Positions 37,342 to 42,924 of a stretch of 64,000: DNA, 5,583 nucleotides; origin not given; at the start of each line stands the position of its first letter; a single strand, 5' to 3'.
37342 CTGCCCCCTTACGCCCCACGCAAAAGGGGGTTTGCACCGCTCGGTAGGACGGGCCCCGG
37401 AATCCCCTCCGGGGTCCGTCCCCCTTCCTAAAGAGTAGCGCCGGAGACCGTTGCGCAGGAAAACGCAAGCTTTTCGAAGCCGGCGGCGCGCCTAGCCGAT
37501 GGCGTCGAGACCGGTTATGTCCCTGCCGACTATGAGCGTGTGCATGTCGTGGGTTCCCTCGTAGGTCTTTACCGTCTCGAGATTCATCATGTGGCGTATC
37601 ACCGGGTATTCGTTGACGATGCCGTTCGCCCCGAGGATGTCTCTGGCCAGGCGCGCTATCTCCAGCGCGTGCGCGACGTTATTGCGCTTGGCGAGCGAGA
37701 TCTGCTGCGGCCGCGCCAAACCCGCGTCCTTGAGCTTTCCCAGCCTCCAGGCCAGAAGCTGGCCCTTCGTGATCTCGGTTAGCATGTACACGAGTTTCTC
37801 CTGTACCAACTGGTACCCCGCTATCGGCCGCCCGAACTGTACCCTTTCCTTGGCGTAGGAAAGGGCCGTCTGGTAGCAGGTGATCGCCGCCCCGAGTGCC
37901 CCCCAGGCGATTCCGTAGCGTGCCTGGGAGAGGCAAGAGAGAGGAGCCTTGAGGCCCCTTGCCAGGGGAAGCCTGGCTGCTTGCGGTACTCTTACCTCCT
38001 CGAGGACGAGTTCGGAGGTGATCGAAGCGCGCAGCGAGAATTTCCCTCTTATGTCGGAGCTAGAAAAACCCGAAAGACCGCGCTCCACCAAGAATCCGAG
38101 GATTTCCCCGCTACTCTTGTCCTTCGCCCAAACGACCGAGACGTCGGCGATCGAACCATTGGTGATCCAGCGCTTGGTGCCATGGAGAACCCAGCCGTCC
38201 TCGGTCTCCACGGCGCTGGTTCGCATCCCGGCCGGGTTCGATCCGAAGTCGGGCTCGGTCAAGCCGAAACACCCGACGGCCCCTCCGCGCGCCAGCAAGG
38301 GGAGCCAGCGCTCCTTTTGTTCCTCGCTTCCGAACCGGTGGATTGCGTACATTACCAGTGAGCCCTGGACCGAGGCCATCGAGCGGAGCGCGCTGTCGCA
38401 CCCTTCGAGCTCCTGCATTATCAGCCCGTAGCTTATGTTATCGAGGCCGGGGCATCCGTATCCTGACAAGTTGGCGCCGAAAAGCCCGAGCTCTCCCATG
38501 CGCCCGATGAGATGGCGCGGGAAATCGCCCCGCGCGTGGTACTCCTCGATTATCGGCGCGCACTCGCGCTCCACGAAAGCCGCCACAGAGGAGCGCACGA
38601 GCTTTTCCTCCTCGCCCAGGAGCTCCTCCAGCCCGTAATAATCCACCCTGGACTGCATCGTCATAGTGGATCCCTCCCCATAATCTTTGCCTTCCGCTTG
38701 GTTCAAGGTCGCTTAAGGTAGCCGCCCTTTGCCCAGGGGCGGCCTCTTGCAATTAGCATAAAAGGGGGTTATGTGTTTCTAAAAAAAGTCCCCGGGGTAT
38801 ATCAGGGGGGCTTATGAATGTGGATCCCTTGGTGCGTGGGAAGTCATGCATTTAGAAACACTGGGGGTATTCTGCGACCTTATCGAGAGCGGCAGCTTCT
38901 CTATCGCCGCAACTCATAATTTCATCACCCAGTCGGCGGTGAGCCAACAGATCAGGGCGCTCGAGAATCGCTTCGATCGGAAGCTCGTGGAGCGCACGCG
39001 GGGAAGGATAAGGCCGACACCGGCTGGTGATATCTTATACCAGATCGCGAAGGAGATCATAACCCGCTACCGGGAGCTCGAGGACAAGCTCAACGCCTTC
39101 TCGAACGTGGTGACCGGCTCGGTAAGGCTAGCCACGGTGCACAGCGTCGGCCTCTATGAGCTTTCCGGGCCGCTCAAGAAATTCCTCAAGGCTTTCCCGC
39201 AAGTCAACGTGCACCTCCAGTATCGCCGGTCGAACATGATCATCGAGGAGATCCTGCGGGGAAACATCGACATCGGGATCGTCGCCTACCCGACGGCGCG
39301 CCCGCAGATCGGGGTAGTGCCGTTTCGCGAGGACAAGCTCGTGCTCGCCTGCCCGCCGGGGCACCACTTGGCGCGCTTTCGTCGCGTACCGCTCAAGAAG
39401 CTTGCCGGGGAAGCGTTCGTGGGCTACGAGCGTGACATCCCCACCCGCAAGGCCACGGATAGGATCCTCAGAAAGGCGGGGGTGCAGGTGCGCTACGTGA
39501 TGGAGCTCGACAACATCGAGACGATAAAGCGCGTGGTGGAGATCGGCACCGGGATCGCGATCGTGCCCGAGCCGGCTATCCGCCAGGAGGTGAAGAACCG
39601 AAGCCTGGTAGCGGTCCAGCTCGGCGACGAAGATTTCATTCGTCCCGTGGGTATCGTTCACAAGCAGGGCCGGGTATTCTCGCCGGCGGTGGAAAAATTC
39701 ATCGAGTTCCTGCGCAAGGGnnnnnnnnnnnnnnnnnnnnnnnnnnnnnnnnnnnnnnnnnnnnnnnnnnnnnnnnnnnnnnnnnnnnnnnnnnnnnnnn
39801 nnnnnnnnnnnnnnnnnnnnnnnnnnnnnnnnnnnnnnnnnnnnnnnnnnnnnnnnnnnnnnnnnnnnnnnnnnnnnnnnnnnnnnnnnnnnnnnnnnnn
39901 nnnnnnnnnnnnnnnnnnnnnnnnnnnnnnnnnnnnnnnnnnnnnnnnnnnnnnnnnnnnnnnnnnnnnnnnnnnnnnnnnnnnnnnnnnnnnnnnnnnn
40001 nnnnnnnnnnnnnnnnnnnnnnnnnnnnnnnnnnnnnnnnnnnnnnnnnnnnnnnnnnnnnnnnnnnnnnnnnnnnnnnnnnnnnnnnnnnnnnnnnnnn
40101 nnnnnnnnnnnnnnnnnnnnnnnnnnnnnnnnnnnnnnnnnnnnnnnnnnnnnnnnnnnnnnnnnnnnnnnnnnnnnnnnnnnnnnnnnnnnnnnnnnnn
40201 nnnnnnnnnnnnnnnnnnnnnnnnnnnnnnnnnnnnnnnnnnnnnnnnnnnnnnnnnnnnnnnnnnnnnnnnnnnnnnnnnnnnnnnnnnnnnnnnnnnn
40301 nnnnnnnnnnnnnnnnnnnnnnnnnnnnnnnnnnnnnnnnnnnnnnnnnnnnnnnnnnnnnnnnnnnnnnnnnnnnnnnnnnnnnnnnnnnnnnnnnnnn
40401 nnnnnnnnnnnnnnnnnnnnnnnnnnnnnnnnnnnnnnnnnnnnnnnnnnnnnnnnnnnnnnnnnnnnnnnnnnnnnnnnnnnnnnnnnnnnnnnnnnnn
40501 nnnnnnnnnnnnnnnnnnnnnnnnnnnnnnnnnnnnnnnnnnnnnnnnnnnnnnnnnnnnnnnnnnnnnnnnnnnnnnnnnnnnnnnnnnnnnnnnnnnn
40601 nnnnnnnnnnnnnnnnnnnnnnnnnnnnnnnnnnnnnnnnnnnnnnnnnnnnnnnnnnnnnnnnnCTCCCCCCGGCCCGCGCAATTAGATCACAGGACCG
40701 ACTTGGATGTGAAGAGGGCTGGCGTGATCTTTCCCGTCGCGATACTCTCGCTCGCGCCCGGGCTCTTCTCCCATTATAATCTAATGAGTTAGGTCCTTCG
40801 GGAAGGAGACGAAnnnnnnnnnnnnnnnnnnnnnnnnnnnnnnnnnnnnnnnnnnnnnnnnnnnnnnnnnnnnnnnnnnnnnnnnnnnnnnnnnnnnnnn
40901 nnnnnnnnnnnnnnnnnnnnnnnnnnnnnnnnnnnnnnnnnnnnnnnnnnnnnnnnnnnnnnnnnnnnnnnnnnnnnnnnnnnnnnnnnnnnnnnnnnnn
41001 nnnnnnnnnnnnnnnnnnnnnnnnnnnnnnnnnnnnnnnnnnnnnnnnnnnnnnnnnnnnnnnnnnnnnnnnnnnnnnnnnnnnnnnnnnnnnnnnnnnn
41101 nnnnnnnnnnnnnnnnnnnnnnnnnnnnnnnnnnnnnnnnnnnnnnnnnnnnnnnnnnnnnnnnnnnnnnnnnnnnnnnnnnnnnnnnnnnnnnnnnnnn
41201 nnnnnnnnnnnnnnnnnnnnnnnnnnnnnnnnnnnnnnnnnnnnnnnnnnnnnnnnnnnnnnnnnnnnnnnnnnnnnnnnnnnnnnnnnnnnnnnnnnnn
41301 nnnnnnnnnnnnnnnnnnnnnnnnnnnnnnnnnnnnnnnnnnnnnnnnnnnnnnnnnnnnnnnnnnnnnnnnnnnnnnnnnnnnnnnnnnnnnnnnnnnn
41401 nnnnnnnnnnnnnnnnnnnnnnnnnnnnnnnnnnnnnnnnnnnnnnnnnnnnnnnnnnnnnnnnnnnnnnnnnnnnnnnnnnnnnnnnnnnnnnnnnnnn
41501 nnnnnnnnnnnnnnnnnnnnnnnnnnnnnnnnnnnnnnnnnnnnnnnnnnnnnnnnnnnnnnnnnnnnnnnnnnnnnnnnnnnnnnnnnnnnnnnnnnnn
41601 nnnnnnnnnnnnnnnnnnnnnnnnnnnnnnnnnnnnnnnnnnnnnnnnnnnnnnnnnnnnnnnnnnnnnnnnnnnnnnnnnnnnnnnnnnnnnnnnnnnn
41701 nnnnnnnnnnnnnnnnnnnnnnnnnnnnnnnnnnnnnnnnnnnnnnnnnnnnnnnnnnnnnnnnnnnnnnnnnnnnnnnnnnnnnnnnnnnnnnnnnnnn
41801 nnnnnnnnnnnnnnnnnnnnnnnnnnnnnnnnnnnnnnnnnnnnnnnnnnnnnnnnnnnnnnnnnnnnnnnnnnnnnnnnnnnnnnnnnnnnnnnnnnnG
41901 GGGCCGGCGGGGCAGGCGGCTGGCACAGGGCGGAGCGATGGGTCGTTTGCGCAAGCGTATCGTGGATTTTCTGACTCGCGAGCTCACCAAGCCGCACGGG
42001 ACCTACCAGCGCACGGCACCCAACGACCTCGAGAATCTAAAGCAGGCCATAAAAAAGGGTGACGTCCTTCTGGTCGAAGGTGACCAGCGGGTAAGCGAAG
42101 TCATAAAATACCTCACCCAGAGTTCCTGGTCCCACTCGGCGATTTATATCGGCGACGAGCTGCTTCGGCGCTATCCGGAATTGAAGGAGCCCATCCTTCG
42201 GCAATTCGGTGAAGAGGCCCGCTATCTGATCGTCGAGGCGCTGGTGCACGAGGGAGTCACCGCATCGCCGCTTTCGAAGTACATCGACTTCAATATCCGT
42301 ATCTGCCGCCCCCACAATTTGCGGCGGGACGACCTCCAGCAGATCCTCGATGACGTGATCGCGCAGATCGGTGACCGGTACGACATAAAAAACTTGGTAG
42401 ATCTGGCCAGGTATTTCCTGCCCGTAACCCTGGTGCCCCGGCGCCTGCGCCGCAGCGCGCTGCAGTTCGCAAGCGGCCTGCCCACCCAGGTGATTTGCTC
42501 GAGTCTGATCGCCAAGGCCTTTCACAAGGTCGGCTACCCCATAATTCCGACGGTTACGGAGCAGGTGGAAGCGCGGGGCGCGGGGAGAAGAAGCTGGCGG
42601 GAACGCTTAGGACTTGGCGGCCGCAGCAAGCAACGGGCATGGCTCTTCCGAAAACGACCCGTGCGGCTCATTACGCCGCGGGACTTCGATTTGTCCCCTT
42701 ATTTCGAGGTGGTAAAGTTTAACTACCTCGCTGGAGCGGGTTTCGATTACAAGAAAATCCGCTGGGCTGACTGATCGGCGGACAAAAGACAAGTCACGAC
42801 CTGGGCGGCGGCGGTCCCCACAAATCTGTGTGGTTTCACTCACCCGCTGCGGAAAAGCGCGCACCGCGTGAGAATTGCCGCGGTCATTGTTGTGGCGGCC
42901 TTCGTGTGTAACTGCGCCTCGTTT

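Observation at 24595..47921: Island of about 23 kb of multihaem cytochromes, a porin, NHL propellers and Thr-linker proteins, consistent with an extracellular electron transfer system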

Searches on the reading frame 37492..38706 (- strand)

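Call 7: search_protein_families(library=pfam, proteins=[window:37492-38706:-], max_evalue=0.01)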
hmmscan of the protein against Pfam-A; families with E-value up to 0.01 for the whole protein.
window:37492-38706:- (404 aa): 4 families
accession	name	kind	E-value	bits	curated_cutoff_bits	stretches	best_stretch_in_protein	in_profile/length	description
PF00441.29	Acyl-CoA_dh_1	-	1.9e-33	116.1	22.4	1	250-397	2-149/150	Acyl-CoA dehydrogenase, C-terminal domain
PF02771.21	Acyl-CoA_dh_N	-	4.9e-33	114.3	22.9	1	32-141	2-112/113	Acyl-CoA dehydrogenase, N-terminal domain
PF02770.24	Acyl-CoA_dh_M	-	3e-21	75.8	33.3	1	146-238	1-97/97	Acyl-CoA dehydrogenase, middle domain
PF08028.16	Acyl-CoA_dh_2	-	6.8e-07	30.1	22.7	1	265-385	2-132/134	Acyl-CoA dehydrogenase, C-terminal domain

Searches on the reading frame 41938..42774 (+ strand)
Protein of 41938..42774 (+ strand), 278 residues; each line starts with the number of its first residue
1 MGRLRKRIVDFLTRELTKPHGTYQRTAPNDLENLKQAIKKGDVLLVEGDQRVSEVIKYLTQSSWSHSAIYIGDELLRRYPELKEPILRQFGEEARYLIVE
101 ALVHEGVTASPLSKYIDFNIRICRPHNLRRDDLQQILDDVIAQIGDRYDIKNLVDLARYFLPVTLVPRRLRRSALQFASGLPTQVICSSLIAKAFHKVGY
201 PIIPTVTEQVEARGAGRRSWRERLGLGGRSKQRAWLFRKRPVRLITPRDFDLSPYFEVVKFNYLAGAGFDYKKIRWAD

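Call 7: search_protein_families(library=pfam, proteins=[window:41938-42774:+], max_evalue=0.01)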
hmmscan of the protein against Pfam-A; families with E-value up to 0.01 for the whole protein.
window:41938-42774:+ (278 aa): 2 families
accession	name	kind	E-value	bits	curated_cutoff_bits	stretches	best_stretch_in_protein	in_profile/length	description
PF05708.18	Peptidase_C92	-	1.3e-10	42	27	1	38-155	2-103/166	Permuted papain-like amidase enzyme, YaeF/YiiX, C92 family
PF00877.26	NLPC_P60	-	0.0055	17.1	23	0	33-67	46-80/105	NlpC/P60 family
